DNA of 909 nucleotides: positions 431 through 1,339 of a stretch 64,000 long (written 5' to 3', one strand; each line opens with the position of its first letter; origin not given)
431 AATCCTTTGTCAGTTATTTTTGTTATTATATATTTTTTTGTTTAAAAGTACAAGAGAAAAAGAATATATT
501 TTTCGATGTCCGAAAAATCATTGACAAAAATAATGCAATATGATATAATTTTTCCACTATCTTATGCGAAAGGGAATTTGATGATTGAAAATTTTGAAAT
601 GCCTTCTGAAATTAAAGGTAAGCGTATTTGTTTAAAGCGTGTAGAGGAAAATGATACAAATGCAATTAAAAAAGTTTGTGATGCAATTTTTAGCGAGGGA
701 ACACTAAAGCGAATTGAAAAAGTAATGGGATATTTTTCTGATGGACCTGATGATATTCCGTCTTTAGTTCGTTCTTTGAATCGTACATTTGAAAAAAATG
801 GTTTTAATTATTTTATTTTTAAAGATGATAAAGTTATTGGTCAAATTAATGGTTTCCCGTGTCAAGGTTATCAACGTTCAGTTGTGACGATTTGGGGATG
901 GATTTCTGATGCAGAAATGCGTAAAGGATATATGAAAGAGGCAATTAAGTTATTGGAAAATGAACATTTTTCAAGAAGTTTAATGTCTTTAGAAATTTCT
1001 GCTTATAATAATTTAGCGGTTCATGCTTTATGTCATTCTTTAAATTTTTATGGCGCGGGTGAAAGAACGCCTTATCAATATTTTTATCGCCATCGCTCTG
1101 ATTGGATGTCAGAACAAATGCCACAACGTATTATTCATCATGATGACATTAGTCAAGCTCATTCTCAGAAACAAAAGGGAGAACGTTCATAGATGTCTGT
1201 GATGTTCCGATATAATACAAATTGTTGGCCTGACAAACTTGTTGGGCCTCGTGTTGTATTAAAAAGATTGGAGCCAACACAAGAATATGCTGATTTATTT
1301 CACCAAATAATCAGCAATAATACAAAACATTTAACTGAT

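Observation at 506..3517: Five tandem, translationally coupled GNAT acetyltransferase paralogs under one consensus promoter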

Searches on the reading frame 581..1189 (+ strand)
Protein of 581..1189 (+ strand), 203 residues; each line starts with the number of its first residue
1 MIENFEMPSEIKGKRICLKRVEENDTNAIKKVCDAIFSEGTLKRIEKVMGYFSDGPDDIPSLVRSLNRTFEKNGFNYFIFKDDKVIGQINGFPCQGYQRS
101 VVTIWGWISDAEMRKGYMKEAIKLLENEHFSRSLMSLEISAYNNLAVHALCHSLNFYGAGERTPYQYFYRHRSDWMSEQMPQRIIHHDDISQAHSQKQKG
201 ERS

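Call 4: search_protein_families(library=pfam, proteins=[window:581-1189:+], max_evalue=0.1)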
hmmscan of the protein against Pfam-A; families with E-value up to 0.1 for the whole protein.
window:581-1189:+ (203 aa): 2 families
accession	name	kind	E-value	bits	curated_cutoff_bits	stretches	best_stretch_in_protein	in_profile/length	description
PF00583.31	Acetyltransf_1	-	1.9e-05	25.4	20.7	1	65-155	24-115/116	Acetyltransferase (GNAT) family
PF13302.13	Acetyltransf_3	-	7.2e-05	23.9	25.4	1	15-133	1-112/138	Acetyltransferase (GNAT) domain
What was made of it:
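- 581..1192 (+): g1, 203 aa. The most divergent GNAT. It is the anchor gene, present in every relative, including one locus where it is the only GNAT gene beside uvrA. Pfam Acetyltransf_1 scores 25.4 bits, above cutoff; Acetyltransf_3 scores 23.9, just below (call 4).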

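Call 5: search_protein_families(library=ncbifam, proteins=[window:581-1189:+], max_evalue=0.1)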
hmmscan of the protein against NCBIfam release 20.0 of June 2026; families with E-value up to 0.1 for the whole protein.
window:581-1189:+ (203 aa): 0 families

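Call 10: find_homologous_proteins(query=A1, max_evalue=0.001)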
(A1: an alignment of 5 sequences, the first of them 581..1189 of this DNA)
Query A1 (5 sequences) (203 aa, profile of the alignment): 33 proteins with E <= 0.001 among 691 candidates.
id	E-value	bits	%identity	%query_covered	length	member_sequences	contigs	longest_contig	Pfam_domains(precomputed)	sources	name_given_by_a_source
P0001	3.7e-68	247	24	60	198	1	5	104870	PF13302.14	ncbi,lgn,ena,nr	ncbi:MAG: GNAT family N-acetyltransferase [Alphaproteobacteria bacterium]|nr:GNAT family N-acetyltra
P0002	6.4e-68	246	32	33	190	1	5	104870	PF13302.14,PF00583.32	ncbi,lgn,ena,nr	ncbi:MAG: GNAT family N-acetyltransferase [Alphaproteobacteria bacterium]|nr:GNAT family N-acetyltra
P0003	8.4e-67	243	100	100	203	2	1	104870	PF00583.32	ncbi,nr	ncbi:MAG: GNAT family N-acetyltransferase [Alphaproteobacteria bacterium]|nr:GNAT family N-acetyltra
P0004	9.8e-60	220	23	59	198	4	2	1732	PF13302.14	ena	-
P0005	2.3e-59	218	24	60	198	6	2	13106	PF13302.14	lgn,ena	-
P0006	4.5e-59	218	32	33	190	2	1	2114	PF13302.14,PF00583.32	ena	-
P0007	3.0e-58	215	25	60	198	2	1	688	PF13302.14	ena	-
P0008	6.8e-58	214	31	33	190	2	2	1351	PF13302.14,PF00583.32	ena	-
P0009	1.4e-57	213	26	60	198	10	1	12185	PF13302.14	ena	-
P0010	3.8e-57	211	27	44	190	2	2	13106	PF13302.14,PF00583.32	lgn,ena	-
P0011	9.2e-56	207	27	44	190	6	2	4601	PF13302.14,PF00583.32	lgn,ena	-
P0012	4.1e-52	195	23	47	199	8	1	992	PF13302.14,PF00583.32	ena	-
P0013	9.5e-52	194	80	100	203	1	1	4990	PF13302.14,PF00583.32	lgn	-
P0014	9.7e-52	194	29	47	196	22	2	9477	PF13302.14,PF00583.32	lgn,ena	-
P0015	4.3e-50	188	27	36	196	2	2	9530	PF13302.14,PF00583.32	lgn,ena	-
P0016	4.2e-49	185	25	55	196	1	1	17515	PF13302.14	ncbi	-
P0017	7.9e-49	184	31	36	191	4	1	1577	PF13302.14,PF00583.32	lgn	-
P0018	9.4e-49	184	25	60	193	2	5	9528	PF13302.14,PF00583.32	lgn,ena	-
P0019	2.5e-48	182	23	56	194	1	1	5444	PF13302.14,PF00583.32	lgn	-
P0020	4.2e-46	175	36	33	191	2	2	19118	PF13302.14,PF00583.32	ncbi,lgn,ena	-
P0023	1.4e-34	138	23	47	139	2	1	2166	PF13302.14,PF00583.32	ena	-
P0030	2.1e-29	121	41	93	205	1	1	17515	-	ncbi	-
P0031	4.6e-29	120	44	99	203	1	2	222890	-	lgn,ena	-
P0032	1.9e-22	98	46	86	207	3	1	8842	-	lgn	-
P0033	9.9e-7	47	22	61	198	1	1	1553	PF13420.14,PF13302.14,PF00583.32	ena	-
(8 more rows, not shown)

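Call 13: find_encoding_contigs(protein=P0030, flank=8000, max_places=3)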
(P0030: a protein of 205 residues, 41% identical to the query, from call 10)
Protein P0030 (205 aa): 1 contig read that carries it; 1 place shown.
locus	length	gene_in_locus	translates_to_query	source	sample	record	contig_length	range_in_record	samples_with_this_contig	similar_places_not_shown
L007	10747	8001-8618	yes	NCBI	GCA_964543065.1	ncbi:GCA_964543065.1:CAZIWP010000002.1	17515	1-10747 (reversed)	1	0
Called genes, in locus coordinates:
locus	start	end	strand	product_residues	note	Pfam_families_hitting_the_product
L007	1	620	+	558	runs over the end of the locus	PF14849:YidC_periplas, PF02096:60KD_IMP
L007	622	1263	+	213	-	PF03193:RsgA_GTPase (faint), PF01926:MMR_HSR1, PF02421:FeoB_N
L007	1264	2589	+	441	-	PF10396:TrmE_N, PF12631:MnmE_helical, PF00350:Dynamin_N (faint), PF01926:MMR_HSR1, PF02421:FeoB_N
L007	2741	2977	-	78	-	-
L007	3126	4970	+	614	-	PF01134:GIDA, PF03486:HI0933_like (faint), PF07992:Pyr_redox_2, PF12831:FAD_oxidored (weak), PF21680:GIDA_C_1st, PF13932:SAM_GIDA_C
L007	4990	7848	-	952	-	PF00005:ABC_tran (faint), PF02463:SMC_N (faint), PF13555:AAA_29 (faint), PF20703:nSTAND1 (faint), PF17760:UvrA_inter, PF00684:DnaJ_CXXCXGXG (faint), PF17755:UvrA_DNA-bind, PF12399:BCA_ABC_TP_C (faint)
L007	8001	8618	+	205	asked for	-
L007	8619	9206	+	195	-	PF13302:Acetyltransf_3 (weak)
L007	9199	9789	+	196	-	PF13302:Acetyltransf_3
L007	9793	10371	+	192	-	PF13302:Acetyltransf_3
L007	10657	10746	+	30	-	?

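Call 14: find_encoding_contigs(protein=P0031, flank=8000, max_places=3)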
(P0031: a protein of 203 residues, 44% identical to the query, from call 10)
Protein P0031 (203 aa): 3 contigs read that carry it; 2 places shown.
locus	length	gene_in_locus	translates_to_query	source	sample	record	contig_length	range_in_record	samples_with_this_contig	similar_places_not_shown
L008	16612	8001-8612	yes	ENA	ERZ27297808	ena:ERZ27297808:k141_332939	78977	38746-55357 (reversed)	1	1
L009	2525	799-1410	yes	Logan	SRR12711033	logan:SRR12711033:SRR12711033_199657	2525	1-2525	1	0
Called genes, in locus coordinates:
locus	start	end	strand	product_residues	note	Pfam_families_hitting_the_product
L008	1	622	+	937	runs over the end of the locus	PF00521:DNA_topoisoIV, PF03989:DNA_gyraseA_C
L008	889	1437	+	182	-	PF00160:Pro_isomerase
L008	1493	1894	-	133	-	-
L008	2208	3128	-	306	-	PF06342:DUF1057 (weak), PF00561:Abhydrolase_1, PF12146:Hydrolase_4, PF12697:Abhydrolase_6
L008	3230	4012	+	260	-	PF02535:Zip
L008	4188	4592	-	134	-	-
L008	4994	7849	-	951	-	PF02463:SMC_N (faint), PF00005:ABC_tran (faint), PF13555:AAA_29 (faint), PF20703:nSTAND1 (faint), PF17760:UvrA_inter, PF00684:DnaJ_CXXCXGXG (faint), PF17755:UvrA_DNA-bind, PF12399:BCA_ABC_TP_C (faint)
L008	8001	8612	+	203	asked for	-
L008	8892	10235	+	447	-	-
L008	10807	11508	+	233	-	PF02129:Peptidase_S15, PF00561:Abhydrolase_1 (weak), PF12146:Hydrolase_4, PF12697:Abhydrolase_6 (weak), PF20408:Abhydrolase_11 (weak)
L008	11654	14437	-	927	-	PF02739:5_3_exonuc_N, PF01367:5_3_exonuc, PF01612:DNA_pol_A_exo1, PF00476:DNA_pol_A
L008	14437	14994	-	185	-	PF07750:GcrA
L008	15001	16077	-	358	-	-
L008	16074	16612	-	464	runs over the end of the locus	PF13598:DUF4139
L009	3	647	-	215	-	?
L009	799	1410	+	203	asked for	-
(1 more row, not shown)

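Call 15: find_encoding_contigs(protein=P0020, flank=8000, max_places=3)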
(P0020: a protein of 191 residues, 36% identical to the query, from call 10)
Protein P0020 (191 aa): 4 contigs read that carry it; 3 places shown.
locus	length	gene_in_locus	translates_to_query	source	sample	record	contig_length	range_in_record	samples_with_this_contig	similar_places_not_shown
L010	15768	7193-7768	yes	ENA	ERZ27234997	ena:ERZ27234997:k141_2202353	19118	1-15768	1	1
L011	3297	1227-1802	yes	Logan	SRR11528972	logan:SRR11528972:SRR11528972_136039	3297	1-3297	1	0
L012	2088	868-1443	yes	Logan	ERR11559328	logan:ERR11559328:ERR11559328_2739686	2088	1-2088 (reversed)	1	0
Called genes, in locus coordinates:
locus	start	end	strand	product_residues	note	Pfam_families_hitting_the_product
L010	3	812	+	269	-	?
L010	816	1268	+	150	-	PF22811:Zn_ribbon_NrdR, PF03477:ATP-cone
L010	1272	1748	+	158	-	PF01029:NusB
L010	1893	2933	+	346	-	PF00535:Glycos_transf_2, PF10111:Glyco_tranf_2_2, PF13506:Glyco_transf_21 (weak), PF13641:Glyco_tranf_2_3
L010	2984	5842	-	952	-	PF00005:ABC_tran (faint), PF02463:SMC_N (faint), PF13555:AAA_29 (faint), PF20703:nSTAND1 (faint), PF17760:UvrA_inter, PF00684:DnaJ_CXXCXGXG (faint), PF17755:UvrA_DNA-bind, PF12399:BCA_ABC_TP_C (faint)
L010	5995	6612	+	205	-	-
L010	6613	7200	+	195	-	PF13302:Acetyltransf_3 (weak)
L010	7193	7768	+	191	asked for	PF13302:Acetyltransf_3, PF00583:Acetyltransf_1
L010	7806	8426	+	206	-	PF13302:Acetyltransf_3, PF00583:Acetyltransf_1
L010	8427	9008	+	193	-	PF13302:Acetyltransf_3, PF00583:Acetyltransf_1 (weak)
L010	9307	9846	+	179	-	-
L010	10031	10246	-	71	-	PF01165:Ribosomal_S21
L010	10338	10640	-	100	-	-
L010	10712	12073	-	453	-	PF00587:tRNA-synt_2b, PF03129:HGTP_anticodon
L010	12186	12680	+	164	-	-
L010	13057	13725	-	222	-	-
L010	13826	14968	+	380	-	PF16822:ALGX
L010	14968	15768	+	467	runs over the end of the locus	PF03062:MBOAT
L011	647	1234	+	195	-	PF13302:Acetyltransf_3 (weak)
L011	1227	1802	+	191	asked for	PF13302:Acetyltransf_3, PF00583:Acetyltransf_1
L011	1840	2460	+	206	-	PF13302:Acetyltransf_3, PF00583:Acetyltransf_1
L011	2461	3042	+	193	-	PF13302:Acetyltransf_3, PF00583:Acetyltransf_1 (weak)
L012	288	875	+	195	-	PF13302:Acetyltransf_3 (weak)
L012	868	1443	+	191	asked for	PF13302:Acetyltransf_3, PF00583:Acetyltransf_1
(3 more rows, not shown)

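Call 18: find_related_loci(query=A2, collection=genome_contigs, flank=8000)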
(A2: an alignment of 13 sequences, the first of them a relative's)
Query A2 (203 aa) in genome_contigs; peptide patterns used: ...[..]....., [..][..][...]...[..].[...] (x = any residue, [..] = any of these).
136 stretches matched a pattern; 3 encode a relative of the query (tblastn E <= 1e-3); 3 distinct loci.
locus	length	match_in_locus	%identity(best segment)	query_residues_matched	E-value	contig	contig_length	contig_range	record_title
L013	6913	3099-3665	45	1-189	2e-60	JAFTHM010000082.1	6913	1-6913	MAG: Alphaproteobacteria bacterium isolate RGIG3823 Roe_deer_Cecum-1__c405422, whole genome shotgun sequence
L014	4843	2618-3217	43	1-200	1e-59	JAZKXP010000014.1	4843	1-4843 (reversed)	MAG: Alphaproteobacteria bacterium isolate T1900045117_TC20190111.MAGScoT_cleanbin_000024 SGB_4816_k141_616046, whole ge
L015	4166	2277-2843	44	1-189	2e-58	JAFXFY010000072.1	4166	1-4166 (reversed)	MAG: Alphaproteobacteria bacterium isolate RGIG6380 Sheep_Rectum-5__c241643, whole genome shotgun sequence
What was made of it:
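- Tried and rejected: The genome_contigs scan with the g1 family returned only three loci (call 18).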

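Call 19: search_solved_structures(query=A1, max_evalue=0.001)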
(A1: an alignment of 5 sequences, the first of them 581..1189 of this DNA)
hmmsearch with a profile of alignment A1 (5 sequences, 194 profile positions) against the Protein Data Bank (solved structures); distinct sequences matched with E-value up to 0.001: 14.
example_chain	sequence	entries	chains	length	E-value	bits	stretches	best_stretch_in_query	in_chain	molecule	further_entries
1z9u_A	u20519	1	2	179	2.6e-11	46.9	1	23-156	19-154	acetyl transferase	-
1s7k_A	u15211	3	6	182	2.8e-11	46.9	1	22-156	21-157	acetyl transferase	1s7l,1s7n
1s7f_A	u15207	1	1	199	3.7e-11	46.5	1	22-156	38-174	acetyl transferase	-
6vfm_A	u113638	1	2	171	8.3e-08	35.5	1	50-172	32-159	Spermidine N1-acetyltransferase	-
2fck_A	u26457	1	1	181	9.2e-08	35.4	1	7-152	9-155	ribosomal-protein-serine acetyltransferase, putative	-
3igr_A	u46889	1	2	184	1.6e-07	34.6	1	65-162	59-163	Ribosomal-protein-S5-alanine N-acetyltransferase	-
6vfn_A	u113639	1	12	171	2.2e-07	34.2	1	50-172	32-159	Spermidine N1-acetyltransferase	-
3r95_A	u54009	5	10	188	2.4e-06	30.7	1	16-156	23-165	MccE protein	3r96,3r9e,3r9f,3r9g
8fv0_C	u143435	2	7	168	7.3e-05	25.9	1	50-162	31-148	Diamine N-acetyltransferase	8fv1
5ix3_A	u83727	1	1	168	9.1e-05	25.6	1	50-162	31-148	Diamine N-acetyltransferase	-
3tth_A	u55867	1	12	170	0.00016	24.8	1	70-164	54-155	Spermidine N1-acetyltransferase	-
1nsl_A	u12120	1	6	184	0.00025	24.2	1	12-156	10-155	Probable acetyltransferase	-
6d72_A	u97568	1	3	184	0.00042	23.4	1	55-164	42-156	Spermidine N1-acetyltransferase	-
5wif_A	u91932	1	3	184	0.00042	23.4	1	55-164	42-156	Spermidine N1-acetyltransferase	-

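Call 25: search_solved_structures(query=A1, max_evalue=0.000001, show_alignments=3)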
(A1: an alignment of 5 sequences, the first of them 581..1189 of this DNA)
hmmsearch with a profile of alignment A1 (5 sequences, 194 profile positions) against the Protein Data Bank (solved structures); distinct sequences matched with E-value up to 0.000001: 7.
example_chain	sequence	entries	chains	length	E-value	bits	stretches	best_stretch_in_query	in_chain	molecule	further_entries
1z9u_A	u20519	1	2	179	2.6e-11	46.9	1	23-156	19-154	acetyl transferase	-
1s7k_A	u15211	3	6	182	2.8e-11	46.9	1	22-156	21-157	acetyl transferase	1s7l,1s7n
1s7f_A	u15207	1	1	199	3.7e-11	46.5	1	22-156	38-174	acetyl transferase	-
6vfm_A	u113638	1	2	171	8.3e-08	35.5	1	50-172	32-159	Spermidine N1-acetyltransferase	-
2fck_A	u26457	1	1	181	9.2e-08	35.4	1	7-152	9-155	ribosomal-protein-serine acetyltransferase, putative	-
3igr_A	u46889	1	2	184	1.6e-07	34.6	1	65-162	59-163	Ribosomal-protein-S5-alanine N-acetyltransferase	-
6vfn_A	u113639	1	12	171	2.2e-07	34.2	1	50-172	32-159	Spermidine N1-acetyltransferase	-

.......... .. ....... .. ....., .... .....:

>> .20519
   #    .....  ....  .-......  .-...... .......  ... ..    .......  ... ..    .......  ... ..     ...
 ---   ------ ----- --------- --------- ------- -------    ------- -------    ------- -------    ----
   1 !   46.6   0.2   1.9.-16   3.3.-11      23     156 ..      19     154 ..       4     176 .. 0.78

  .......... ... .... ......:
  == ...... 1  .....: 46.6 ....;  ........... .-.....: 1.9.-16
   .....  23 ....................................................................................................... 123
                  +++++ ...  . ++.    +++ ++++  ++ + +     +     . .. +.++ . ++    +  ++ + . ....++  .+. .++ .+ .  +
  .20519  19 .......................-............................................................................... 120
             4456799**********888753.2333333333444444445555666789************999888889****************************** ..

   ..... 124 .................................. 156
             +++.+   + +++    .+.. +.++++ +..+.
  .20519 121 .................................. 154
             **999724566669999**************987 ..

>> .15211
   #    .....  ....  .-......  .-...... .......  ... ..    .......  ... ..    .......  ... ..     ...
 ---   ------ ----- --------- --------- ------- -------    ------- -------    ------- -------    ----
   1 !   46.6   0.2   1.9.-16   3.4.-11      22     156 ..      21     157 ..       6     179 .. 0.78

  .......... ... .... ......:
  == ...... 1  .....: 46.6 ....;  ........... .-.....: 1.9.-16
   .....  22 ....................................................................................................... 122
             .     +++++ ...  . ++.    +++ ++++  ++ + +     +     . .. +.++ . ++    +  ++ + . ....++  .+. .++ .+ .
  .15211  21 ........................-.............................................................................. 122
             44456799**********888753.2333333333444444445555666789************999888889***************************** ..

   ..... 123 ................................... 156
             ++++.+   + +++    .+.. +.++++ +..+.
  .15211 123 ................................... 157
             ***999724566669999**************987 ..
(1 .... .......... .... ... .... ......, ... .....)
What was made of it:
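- The profile's best PDB hits are Salmonella RimL 1s7k/1z9u (E about 3e-11) and MccE 3r95 (E 2.4e-6) (calls 19, 25).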
